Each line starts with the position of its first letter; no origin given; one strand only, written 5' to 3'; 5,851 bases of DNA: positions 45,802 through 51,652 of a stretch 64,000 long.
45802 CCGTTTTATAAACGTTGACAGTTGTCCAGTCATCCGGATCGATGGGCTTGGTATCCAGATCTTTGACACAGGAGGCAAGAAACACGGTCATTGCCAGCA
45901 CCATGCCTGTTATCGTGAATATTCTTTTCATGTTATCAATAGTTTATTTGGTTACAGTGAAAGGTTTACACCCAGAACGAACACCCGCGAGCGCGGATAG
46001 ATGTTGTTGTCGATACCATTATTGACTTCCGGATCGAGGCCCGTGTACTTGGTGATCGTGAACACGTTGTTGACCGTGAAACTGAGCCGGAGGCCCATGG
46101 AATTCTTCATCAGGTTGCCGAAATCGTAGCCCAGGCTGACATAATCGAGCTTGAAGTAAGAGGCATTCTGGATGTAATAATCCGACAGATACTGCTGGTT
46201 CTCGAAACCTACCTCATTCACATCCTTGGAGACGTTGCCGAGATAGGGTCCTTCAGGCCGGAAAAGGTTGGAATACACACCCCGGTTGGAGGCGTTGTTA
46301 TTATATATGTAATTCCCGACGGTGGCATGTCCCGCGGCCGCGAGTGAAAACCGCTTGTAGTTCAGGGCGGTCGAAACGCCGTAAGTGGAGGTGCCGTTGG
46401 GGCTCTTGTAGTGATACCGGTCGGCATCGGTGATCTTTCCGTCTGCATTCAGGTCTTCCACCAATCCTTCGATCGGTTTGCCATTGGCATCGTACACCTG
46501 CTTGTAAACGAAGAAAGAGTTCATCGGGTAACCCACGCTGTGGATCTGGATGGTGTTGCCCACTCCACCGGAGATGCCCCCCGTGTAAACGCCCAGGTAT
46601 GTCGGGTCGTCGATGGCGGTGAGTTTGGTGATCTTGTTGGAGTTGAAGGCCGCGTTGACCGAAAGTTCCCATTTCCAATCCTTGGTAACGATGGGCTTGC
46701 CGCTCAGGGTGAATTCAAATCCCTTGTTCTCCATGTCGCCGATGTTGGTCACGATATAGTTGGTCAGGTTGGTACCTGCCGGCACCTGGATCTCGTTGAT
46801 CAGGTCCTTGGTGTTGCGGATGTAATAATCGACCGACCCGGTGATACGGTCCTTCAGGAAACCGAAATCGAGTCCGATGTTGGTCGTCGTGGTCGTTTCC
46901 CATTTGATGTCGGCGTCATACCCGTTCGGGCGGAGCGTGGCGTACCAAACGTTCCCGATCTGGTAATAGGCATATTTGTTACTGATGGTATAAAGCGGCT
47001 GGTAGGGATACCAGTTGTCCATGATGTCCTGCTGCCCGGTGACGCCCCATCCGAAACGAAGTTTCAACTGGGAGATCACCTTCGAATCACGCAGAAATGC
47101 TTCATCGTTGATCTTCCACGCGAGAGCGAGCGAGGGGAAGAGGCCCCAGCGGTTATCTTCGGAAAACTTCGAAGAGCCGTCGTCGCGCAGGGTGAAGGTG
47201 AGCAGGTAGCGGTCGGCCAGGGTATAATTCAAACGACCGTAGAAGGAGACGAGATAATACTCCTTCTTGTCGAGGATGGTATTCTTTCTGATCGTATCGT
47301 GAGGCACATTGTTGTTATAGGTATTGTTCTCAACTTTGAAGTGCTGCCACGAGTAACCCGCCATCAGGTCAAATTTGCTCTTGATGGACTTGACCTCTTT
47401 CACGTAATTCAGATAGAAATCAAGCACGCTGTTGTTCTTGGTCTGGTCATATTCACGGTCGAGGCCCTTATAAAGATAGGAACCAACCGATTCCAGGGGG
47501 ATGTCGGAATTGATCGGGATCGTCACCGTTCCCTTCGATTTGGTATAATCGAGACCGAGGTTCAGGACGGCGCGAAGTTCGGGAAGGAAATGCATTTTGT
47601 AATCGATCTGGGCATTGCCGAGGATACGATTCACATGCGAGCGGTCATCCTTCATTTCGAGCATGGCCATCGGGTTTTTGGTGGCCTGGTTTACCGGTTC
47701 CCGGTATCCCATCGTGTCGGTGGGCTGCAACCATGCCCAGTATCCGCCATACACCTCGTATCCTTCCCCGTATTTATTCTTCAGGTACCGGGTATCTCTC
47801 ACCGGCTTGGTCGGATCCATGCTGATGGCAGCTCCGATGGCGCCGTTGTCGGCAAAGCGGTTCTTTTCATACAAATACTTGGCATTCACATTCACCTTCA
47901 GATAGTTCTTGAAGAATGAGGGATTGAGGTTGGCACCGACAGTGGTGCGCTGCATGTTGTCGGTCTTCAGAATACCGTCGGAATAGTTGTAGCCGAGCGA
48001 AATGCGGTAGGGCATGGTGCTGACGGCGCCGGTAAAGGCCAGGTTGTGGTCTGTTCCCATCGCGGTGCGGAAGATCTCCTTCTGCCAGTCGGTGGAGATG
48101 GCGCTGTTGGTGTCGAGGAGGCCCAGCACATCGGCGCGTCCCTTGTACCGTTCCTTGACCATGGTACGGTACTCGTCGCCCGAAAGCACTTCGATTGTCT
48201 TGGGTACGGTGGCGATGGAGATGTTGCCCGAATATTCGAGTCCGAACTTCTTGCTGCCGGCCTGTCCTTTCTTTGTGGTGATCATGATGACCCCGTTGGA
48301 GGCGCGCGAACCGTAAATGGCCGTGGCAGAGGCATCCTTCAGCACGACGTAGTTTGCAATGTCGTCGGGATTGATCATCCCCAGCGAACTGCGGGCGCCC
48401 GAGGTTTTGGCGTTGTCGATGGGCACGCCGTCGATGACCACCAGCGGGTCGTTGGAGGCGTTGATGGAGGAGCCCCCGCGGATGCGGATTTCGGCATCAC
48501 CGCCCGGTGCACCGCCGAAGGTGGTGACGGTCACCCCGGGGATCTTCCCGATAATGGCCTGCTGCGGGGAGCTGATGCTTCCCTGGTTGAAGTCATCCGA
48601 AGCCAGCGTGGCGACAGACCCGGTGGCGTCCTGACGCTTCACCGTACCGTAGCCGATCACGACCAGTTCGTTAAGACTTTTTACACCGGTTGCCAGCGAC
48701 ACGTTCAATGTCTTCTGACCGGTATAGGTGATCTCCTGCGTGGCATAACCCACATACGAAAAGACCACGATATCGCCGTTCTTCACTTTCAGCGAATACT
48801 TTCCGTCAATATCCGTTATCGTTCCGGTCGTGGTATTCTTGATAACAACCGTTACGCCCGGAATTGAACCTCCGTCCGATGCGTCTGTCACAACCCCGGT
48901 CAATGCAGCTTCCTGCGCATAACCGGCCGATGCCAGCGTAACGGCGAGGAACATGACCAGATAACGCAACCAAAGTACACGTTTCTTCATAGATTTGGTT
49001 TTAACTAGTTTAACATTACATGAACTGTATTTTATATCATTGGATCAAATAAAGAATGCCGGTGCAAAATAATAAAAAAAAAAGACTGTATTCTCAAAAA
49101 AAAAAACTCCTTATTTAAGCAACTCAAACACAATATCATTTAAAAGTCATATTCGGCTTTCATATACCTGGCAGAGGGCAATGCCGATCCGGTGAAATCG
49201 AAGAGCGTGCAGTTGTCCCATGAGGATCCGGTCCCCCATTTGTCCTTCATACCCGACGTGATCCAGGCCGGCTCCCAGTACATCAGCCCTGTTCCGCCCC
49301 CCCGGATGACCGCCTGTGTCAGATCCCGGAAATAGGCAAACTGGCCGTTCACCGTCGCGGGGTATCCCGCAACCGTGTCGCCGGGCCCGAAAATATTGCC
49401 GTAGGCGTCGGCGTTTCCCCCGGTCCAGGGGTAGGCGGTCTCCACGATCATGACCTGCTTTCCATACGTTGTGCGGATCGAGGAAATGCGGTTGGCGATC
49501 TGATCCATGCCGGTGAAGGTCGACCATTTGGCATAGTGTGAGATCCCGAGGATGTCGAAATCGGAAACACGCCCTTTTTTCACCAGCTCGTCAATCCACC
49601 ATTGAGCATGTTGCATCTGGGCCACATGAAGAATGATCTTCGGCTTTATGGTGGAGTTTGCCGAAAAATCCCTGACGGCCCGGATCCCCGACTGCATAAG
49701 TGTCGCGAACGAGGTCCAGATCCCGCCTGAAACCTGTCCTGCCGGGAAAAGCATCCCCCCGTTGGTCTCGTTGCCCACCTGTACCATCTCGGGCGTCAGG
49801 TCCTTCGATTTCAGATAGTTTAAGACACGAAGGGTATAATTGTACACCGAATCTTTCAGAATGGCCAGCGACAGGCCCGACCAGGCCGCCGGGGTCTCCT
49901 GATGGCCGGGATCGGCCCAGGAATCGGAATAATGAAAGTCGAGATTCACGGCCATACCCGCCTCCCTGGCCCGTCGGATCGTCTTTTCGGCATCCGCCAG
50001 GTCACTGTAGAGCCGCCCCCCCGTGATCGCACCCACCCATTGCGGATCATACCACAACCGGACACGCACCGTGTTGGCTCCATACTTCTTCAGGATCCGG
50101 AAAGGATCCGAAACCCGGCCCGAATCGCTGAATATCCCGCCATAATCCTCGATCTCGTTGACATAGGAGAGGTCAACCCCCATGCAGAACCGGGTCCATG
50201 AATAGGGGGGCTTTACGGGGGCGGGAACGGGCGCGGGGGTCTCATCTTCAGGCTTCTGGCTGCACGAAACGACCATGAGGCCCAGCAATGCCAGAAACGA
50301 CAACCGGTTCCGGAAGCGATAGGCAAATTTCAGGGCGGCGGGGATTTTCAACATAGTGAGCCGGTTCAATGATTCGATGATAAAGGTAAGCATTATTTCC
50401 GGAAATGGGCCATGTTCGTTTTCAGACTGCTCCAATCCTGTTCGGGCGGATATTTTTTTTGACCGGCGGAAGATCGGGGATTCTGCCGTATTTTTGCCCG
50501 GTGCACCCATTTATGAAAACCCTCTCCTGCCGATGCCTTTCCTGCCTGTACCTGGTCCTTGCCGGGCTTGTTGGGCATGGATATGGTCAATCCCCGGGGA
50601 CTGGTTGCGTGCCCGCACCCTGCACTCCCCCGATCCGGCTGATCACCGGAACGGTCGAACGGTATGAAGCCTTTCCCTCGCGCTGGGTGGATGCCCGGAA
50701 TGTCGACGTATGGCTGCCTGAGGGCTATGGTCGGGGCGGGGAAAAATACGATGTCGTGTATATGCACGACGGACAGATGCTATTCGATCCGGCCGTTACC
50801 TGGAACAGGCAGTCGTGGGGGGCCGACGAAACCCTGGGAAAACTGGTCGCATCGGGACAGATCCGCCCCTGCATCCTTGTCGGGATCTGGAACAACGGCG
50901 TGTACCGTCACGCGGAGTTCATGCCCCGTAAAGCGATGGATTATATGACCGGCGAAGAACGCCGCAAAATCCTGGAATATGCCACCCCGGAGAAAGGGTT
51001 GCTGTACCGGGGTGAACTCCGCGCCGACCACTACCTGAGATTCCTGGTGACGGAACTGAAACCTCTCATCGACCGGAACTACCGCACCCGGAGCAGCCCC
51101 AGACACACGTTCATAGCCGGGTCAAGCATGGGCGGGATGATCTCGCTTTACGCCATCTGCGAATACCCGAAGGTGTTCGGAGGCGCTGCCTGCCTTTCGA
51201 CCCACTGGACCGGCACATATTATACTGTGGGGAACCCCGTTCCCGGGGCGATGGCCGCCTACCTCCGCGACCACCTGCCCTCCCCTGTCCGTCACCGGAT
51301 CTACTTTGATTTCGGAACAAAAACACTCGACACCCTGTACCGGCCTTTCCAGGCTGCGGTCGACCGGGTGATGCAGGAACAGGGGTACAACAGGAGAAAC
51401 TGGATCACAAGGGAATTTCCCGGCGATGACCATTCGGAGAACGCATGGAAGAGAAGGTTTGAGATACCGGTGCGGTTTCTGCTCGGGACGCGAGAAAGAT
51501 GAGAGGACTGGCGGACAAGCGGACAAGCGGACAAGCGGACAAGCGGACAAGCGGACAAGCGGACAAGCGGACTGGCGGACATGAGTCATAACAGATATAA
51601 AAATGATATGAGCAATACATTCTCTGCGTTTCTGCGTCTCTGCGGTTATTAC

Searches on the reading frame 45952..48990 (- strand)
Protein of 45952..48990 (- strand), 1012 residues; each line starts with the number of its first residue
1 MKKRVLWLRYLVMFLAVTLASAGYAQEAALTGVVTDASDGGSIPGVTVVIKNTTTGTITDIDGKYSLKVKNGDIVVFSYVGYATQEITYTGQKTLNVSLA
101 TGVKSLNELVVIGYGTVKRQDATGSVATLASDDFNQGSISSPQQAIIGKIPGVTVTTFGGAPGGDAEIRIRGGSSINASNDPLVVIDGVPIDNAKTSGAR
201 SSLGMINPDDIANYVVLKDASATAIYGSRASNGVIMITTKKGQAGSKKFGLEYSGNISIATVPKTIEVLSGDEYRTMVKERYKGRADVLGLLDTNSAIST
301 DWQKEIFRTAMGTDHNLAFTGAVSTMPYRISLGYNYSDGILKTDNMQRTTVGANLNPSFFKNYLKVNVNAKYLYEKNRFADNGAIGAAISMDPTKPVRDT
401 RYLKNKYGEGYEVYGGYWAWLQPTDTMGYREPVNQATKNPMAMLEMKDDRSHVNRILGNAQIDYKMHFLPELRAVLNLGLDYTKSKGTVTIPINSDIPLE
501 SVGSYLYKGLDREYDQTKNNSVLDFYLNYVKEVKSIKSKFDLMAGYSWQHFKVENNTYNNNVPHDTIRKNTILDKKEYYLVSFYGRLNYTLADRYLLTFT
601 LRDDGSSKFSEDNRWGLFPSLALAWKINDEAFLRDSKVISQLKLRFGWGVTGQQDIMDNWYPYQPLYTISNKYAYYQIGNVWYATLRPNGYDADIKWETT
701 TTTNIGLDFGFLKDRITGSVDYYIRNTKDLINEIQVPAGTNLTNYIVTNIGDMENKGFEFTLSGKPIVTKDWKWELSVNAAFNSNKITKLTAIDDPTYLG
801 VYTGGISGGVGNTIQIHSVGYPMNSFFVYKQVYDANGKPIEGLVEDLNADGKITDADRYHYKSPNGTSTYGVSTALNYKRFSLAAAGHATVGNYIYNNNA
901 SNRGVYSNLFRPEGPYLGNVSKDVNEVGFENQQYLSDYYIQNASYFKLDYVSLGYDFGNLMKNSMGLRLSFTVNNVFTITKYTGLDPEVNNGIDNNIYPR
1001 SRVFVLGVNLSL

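Call 34: search_protein_families(library=ncbifam, proteins=[window:45952-48990:-], max_evalue=0.0001)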
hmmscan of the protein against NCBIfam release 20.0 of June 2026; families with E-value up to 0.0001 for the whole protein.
window:45952-48990:- (1012 aa): 3 families
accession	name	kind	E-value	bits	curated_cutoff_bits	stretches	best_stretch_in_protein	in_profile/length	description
TIGR04056.1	OMP_RagA_SusC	subfamily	1.2e-234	781.8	368.25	1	30-1012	3-981/981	SusC/RagA family TonB-linked outer membrane protein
TIGR04057.1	SusC_RagA_signa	signature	1.5e-15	56.6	46.2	1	210-240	1-31/31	SusC/RagA subfamily TonB-dependent outer membrane receptor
NF053692.1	BamP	equivalog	1.5e-05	24.5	230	1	10-142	7-139/251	BamP family beta-barrel-assembly machinery protein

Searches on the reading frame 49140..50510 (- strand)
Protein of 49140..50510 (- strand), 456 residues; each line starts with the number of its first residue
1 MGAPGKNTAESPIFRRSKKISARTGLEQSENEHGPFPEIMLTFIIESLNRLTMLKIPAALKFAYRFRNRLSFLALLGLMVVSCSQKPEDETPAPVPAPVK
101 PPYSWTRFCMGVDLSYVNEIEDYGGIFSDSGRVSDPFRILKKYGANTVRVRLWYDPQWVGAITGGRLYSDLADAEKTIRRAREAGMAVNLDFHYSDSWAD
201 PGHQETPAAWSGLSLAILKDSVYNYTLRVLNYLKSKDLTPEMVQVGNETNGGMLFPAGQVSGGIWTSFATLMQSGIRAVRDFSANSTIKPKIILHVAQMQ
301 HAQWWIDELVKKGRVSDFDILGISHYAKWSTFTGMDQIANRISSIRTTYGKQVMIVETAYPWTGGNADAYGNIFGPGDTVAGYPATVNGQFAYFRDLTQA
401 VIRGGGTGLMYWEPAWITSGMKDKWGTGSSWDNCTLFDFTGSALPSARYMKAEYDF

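Call 58: search_protein_families(library=pfam, proteins=[window:49140-50510:-], max_evalue=0.0001)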
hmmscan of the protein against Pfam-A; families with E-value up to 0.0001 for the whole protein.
window:49140-50510:- (456 aa): 1 family
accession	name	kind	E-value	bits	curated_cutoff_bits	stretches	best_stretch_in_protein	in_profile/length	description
PF07745.19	Glyco_hydro_53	-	7e-107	357.8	24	1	110-447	2-337/340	Glycosyl hydrolase family 53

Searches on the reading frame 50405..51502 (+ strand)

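Call 58: search_protein_families(library=pfam, proteins=[window:50405-51502:+], max_evalue=0.0001)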
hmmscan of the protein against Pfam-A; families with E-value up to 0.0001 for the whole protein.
window:50405-51502:+ (365 aa): 1 family
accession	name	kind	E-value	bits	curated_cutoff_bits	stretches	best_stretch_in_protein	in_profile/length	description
PF00756.26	Esterase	-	7.1e-27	95.2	22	1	98-350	8-242/251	Putative esterase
